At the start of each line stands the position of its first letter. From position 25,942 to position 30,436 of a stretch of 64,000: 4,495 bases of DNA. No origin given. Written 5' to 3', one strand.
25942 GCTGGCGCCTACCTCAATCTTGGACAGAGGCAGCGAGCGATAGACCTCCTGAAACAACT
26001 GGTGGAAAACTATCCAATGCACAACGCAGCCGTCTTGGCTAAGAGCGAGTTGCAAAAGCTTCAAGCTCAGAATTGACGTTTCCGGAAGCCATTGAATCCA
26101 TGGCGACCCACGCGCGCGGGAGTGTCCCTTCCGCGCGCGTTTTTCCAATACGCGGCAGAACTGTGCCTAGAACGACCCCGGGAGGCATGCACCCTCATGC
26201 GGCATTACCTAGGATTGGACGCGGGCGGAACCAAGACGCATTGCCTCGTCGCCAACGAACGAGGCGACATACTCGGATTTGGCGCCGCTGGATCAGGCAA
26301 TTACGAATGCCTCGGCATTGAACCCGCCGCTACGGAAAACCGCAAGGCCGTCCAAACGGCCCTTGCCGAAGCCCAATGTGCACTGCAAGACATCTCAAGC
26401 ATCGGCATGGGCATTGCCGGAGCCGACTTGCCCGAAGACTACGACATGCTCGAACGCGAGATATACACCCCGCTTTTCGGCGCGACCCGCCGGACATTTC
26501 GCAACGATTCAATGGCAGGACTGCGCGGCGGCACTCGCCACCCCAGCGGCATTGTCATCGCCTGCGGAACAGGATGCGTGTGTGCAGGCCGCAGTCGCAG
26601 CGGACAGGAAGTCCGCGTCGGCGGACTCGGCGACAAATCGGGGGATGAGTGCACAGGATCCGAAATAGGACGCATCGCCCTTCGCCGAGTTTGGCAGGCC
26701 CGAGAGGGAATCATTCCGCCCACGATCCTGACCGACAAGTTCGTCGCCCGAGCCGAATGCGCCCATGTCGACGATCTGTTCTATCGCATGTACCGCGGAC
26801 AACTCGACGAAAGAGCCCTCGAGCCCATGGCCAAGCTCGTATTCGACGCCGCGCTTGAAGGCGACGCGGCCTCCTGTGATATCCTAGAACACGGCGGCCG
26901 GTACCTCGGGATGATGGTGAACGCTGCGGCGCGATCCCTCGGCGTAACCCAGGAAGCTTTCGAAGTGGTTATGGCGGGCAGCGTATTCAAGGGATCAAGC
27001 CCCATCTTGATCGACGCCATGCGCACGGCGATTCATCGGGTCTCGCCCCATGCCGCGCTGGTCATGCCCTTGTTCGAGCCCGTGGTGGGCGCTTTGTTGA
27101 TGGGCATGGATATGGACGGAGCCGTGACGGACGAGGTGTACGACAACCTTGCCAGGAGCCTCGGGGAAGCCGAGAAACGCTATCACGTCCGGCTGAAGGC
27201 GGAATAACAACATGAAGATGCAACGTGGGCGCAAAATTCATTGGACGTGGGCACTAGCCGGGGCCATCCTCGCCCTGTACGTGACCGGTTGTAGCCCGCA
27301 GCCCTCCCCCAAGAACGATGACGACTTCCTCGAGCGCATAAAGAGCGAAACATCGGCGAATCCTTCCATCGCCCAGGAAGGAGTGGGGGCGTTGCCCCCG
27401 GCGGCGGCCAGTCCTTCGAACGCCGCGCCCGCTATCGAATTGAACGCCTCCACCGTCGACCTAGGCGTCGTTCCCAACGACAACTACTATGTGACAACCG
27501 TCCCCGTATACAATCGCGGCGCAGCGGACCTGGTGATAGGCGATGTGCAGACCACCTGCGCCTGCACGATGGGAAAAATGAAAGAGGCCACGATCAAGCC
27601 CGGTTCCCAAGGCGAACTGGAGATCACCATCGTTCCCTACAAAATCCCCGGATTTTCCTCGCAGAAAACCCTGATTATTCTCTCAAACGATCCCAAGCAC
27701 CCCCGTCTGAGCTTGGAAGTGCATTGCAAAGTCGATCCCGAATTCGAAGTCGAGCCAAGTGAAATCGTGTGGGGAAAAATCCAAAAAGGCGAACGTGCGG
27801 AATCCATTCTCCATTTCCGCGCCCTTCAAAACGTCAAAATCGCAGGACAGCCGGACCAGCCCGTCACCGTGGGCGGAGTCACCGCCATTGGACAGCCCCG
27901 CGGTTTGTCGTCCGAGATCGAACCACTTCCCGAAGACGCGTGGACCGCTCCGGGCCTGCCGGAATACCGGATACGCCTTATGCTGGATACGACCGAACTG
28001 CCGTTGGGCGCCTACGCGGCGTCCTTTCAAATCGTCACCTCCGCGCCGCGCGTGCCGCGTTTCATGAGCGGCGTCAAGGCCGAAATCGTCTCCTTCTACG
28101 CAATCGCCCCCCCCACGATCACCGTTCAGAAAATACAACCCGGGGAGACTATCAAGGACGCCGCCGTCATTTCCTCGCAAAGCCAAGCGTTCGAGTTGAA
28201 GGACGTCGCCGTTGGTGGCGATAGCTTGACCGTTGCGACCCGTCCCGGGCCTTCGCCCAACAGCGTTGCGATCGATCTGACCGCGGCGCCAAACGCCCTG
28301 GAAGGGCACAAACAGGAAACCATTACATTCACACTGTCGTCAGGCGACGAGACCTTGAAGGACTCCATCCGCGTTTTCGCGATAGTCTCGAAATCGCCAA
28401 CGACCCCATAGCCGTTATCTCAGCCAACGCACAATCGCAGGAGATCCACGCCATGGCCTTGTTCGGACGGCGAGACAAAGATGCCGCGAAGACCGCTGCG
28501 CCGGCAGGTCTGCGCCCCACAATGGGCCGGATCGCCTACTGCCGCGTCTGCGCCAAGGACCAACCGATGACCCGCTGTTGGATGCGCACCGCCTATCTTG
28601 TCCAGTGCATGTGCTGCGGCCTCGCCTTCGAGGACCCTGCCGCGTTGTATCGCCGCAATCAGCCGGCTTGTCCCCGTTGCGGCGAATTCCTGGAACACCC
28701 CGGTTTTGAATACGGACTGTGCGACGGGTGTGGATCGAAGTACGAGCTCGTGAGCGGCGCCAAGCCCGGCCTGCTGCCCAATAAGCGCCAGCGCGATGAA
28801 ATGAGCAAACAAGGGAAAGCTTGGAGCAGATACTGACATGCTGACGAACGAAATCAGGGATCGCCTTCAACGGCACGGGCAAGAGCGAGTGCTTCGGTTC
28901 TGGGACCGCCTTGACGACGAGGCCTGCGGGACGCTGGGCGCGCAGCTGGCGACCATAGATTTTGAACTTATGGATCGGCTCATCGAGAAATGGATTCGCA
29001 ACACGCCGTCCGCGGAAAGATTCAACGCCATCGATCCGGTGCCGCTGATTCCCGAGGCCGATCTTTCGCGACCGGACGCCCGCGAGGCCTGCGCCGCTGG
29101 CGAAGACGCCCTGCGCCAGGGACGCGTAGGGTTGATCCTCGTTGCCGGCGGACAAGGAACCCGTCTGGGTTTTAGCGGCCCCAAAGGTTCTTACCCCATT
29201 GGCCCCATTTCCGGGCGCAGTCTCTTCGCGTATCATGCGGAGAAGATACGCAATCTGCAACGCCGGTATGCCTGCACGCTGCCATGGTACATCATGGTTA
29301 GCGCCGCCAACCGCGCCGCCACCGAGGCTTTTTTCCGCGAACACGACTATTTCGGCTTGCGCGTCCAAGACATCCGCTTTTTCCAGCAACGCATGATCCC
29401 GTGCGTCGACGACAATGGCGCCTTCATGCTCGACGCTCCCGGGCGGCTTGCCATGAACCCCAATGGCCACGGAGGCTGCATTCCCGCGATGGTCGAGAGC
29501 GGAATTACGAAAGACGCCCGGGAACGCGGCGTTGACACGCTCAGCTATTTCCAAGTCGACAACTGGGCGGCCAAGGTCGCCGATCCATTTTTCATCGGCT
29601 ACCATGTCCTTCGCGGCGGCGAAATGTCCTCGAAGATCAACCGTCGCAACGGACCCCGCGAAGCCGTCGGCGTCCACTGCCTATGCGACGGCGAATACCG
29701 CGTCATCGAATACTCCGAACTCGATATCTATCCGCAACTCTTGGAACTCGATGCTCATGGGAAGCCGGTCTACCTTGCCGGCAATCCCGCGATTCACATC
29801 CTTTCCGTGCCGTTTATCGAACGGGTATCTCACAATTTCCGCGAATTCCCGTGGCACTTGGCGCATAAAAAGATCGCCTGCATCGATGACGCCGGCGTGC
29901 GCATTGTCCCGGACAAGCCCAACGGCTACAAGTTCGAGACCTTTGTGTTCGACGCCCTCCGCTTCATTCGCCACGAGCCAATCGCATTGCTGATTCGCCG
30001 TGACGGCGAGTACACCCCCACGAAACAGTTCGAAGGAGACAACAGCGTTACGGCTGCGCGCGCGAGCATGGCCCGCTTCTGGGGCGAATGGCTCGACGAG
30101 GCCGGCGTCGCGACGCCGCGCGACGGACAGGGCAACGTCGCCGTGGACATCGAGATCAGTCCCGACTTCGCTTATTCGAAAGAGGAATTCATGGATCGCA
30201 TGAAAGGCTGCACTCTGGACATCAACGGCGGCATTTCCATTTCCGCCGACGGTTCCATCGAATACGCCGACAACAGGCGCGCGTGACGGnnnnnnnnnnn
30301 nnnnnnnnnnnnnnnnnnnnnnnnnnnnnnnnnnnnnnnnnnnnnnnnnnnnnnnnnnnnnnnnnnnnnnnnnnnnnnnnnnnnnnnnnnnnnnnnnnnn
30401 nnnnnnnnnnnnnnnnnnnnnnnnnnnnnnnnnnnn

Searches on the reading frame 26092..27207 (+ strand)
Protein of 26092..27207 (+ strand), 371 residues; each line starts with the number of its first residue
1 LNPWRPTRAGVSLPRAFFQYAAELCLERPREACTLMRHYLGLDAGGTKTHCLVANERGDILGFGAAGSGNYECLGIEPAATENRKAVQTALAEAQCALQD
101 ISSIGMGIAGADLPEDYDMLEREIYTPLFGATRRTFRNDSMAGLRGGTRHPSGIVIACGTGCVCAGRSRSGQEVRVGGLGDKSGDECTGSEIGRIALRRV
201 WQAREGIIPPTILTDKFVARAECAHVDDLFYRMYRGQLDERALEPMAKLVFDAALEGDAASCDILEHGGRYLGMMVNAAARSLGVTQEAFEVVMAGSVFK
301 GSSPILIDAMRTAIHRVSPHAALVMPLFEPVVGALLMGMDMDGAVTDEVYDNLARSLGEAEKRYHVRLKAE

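Call 20: search_protein_families(library=pfam, max_evalue=0.00001, proteins=[window:26092-27207:+])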
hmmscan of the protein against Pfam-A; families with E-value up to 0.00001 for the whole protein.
window:26092-27207:+ (371 aa): 1 family
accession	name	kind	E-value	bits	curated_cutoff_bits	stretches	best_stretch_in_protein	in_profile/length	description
PF01869.26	BcrAD_BadFG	-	2.7e-34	119.4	31.5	1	40-338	1-271/271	BadF/BadG/BcrA/BcrD ATPase family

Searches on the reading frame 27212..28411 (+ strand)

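Call 20: search_protein_families(library=pfam, max_evalue=0.00001, proteins=[window:27212-28411:+])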
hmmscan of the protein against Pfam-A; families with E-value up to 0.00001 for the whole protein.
window:27212-28411:+ (399 aa): 2 families
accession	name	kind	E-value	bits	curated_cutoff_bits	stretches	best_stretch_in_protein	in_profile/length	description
PF07610.17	DUF1573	-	3.4e-14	53.1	26.1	1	75-167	1-93/98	Protein of unknown function (DUF1573)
PF22544.2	HYDIN_VesB_CFA65-like_Ig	-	2.1e-11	44.4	25.5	1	73-168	1-95/100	HYDIN/CFA65/VesB-like, Ig-like domain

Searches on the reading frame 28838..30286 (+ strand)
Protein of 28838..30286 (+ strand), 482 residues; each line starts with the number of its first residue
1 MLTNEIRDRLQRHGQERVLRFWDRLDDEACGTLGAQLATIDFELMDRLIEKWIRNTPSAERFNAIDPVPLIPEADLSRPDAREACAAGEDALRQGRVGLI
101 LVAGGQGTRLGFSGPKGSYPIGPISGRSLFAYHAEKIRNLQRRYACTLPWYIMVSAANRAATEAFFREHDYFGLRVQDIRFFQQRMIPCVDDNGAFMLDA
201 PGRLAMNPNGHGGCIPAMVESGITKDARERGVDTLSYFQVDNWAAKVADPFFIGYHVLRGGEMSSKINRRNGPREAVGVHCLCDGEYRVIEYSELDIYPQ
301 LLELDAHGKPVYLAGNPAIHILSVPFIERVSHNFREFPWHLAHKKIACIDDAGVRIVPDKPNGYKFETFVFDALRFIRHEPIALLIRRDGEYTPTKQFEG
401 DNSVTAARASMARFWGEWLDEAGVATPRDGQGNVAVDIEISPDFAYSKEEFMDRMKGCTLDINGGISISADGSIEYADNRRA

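Call 20: search_protein_families(library=pfam, max_evalue=0.00001, proteins=[window:28838-30286:+])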
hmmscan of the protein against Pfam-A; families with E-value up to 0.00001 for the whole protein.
window:28838-30286:+ (482 aa): 1 family
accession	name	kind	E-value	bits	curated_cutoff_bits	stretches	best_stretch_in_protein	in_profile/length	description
PF01704.24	UDPGP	-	9.4e-28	97.5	22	1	91-297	50-252/413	UTP--glucose-1-phosphate uridylyltransferase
